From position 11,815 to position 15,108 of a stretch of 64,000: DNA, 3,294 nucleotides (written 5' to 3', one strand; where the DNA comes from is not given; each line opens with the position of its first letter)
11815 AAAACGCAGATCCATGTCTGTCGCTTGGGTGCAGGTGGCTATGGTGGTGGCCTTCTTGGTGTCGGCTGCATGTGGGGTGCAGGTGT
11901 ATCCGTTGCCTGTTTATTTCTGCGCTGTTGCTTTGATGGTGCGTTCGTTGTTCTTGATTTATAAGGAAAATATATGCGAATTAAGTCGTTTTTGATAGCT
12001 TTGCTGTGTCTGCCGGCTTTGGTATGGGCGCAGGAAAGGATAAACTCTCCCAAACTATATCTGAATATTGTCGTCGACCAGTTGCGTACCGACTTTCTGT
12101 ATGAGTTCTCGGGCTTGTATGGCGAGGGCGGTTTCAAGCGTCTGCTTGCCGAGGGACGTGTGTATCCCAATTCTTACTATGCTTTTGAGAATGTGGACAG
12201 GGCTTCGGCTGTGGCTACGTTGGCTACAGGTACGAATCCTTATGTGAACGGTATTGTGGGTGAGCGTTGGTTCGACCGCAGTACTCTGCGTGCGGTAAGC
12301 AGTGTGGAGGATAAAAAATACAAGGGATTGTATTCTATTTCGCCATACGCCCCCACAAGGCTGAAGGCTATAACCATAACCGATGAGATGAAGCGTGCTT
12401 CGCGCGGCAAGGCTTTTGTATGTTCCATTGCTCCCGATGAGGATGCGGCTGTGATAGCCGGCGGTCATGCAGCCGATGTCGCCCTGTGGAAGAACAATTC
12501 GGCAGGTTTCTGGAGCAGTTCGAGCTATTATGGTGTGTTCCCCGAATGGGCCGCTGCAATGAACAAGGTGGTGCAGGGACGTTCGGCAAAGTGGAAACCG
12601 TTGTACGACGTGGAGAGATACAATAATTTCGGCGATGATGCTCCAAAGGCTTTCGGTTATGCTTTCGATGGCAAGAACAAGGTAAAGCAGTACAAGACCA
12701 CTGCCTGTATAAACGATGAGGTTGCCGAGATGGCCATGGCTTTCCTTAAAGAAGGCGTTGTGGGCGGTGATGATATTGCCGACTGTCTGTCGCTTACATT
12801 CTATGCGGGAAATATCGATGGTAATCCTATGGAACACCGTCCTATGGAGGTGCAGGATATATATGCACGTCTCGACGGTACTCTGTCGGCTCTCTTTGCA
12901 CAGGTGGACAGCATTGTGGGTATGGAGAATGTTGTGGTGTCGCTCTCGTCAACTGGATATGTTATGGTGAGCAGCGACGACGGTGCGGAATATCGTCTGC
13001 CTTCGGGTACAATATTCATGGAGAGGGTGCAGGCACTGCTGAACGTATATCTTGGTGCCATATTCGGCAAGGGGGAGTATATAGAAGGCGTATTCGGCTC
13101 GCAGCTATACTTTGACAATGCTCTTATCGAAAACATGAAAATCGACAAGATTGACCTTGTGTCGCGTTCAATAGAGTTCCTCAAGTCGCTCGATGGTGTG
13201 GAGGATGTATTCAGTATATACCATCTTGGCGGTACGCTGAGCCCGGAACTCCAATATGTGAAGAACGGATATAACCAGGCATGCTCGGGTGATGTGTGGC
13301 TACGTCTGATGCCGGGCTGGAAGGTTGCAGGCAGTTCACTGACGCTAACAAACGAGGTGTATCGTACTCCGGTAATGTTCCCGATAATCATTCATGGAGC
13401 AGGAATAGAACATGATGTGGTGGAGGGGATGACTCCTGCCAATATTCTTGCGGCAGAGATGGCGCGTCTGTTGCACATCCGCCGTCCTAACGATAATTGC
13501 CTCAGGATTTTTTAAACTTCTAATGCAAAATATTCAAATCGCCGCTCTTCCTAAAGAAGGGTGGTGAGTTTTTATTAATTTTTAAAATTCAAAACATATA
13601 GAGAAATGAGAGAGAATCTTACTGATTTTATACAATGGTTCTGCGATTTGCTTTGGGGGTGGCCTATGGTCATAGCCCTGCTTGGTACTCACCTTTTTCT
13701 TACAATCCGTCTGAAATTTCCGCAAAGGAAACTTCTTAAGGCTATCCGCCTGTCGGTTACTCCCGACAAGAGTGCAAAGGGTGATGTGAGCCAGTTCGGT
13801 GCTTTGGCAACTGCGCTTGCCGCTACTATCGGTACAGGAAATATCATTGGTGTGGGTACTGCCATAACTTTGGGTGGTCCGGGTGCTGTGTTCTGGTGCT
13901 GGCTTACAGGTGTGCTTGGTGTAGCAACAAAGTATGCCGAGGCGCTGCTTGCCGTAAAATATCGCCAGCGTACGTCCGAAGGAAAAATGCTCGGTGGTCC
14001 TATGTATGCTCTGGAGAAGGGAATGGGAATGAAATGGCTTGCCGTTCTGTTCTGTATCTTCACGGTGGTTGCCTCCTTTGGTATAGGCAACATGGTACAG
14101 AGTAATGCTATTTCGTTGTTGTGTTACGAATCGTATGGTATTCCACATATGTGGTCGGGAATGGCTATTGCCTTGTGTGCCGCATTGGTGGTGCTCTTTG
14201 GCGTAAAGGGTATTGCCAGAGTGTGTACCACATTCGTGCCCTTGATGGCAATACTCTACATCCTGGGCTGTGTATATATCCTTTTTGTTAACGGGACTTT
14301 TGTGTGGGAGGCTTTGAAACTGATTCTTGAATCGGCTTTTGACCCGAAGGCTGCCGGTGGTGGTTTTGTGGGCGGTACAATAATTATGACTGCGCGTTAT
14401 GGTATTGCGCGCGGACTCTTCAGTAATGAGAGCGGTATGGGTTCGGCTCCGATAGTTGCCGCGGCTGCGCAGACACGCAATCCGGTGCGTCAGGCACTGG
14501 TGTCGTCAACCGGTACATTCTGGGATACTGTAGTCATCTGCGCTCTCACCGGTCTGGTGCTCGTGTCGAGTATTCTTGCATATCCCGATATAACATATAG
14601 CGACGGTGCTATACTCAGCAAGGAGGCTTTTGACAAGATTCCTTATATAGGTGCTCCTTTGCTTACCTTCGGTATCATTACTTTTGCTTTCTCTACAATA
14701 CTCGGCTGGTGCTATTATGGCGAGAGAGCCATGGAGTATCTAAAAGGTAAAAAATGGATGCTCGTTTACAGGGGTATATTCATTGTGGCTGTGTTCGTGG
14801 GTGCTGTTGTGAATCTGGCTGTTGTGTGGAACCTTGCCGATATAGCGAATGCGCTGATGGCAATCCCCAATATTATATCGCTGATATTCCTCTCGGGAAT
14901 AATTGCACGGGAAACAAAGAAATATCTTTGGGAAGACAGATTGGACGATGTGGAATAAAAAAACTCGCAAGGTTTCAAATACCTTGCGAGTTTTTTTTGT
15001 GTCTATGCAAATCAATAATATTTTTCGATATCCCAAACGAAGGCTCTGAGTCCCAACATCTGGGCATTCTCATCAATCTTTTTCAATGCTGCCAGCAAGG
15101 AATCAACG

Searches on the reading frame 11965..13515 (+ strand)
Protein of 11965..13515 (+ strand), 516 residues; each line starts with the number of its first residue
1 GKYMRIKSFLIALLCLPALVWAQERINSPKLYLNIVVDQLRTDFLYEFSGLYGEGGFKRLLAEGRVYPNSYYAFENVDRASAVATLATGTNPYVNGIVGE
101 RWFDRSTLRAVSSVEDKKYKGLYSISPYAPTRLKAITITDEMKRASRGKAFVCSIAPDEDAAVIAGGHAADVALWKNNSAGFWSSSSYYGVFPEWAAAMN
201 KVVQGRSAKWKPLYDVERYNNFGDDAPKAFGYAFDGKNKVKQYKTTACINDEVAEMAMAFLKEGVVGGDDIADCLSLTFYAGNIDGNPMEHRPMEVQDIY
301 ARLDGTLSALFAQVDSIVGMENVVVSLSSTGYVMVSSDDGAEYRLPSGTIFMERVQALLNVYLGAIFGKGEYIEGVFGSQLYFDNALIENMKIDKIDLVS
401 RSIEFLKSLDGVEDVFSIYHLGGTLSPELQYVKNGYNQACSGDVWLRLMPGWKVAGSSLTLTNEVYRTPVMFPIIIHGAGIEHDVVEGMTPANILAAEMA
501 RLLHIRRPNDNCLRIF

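Call 72: search_protein_families(library=pfam, proteins=[window:11965-13515:+], max_evalue=0.00001)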
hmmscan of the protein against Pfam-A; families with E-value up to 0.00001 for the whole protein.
window:11965-13515:+ (516 aa): 1 family
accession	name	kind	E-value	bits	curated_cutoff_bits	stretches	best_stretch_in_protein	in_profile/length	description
PF01663.27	Phosphodiest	-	3.1e-15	57.1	23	1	34-458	3-327/342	Type I phosphodiesterase / nucleotide pyrophosphatase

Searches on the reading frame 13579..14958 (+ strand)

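Call 72: search_protein_families(library=pfam, proteins=[window:13579-14958:+], max_evalue=0.00001)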
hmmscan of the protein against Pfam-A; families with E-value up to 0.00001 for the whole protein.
window:13579-14958:+ (459 aa): 1 family
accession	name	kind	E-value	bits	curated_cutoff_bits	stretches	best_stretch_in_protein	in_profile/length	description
PF01235.23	Na_Ala_symp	-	2.8e-136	455.4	24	1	63-454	6-384/392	Sodium:alanine symporter family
